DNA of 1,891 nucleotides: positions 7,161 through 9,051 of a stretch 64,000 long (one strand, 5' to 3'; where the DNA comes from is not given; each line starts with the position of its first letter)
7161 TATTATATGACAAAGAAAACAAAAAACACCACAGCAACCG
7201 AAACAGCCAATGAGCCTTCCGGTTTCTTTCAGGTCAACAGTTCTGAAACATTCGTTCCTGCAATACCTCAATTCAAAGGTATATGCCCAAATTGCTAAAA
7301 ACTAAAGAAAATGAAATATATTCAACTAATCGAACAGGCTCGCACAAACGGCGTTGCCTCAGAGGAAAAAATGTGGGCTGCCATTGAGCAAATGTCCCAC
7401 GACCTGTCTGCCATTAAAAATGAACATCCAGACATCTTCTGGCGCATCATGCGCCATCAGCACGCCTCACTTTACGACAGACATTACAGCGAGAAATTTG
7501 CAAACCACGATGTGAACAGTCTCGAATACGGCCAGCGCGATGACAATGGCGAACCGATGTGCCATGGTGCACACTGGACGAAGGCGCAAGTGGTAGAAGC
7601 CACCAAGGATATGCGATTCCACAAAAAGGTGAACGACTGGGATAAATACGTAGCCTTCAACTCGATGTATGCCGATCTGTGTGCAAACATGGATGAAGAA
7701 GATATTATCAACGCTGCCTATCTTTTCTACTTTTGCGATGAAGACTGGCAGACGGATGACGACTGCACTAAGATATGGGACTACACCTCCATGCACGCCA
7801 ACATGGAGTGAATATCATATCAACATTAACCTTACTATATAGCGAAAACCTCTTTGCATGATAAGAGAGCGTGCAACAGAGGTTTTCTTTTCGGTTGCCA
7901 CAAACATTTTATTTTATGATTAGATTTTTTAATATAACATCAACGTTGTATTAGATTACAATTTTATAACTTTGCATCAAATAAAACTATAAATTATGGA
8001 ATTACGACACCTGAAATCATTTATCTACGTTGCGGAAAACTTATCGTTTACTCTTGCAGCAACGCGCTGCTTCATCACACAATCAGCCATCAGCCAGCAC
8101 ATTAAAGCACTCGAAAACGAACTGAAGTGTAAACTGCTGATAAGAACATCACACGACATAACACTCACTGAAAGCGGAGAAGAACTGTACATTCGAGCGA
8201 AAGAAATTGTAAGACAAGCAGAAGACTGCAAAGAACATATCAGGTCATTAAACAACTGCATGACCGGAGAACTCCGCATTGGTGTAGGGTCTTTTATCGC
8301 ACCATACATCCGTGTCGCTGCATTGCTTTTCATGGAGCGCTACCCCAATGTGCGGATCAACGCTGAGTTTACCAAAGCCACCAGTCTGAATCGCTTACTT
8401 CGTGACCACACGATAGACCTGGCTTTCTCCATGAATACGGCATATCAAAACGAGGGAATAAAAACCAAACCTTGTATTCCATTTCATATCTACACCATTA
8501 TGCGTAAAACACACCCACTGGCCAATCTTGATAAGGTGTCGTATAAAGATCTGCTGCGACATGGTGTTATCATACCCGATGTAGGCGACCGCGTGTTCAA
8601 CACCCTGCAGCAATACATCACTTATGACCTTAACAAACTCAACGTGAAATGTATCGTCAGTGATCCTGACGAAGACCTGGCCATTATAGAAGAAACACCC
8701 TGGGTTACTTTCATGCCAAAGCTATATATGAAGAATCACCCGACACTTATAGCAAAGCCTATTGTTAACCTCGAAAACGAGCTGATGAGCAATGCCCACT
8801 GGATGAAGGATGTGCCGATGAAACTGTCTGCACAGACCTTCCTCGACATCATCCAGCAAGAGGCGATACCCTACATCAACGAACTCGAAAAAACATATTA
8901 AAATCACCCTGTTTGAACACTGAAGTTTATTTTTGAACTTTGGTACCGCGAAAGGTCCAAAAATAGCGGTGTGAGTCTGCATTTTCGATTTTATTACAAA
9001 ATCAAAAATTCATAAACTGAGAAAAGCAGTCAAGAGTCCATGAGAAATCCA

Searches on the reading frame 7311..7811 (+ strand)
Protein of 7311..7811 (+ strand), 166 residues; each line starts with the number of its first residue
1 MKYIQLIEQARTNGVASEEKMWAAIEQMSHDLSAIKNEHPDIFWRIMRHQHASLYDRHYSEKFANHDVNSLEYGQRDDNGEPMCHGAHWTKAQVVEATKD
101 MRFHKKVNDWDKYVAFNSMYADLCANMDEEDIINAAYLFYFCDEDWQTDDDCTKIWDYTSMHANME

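Call 75: search_protein_families(library=pfam, proteins=[window:7311-7811:+], max_evalue=0.001)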
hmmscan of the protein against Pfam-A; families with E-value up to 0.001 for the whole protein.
window:7311-7811:+ (166 aa): 1 family
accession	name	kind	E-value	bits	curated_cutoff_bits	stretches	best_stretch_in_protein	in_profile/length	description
PF25223.1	DUF7841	-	5.8e-08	33.4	25.2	1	44-149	1-107/114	Domain of unknown function (DUF7841)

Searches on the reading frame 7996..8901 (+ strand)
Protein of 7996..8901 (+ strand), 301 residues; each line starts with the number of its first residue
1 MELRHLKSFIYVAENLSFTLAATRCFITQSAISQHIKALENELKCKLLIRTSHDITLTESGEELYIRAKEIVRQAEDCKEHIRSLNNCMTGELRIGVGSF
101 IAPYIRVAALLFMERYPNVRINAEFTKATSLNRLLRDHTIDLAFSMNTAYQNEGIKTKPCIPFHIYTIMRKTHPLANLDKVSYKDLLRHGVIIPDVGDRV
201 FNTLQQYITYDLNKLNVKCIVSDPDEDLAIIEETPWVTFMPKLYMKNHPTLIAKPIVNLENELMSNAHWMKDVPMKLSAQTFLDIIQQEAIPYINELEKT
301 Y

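Call 20: search_protein_families(library=pfam, proteins=[window:7996-8901:+], max_evalue=0.001)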
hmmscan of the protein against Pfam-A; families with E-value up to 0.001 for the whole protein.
window:7996-8901:+ (301 aa): 2 families
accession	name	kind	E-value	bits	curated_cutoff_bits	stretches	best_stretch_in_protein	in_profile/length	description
PF03466.25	LysR_substrate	-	1.3e-20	74.1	28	1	90-289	5-207/209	LysR substrate binding domain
PF00126.33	HTH_1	-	3.4e-20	72.2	26.6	1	3-62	1-60/60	Bacterial regulatory helix-turn-helix protein, lysR family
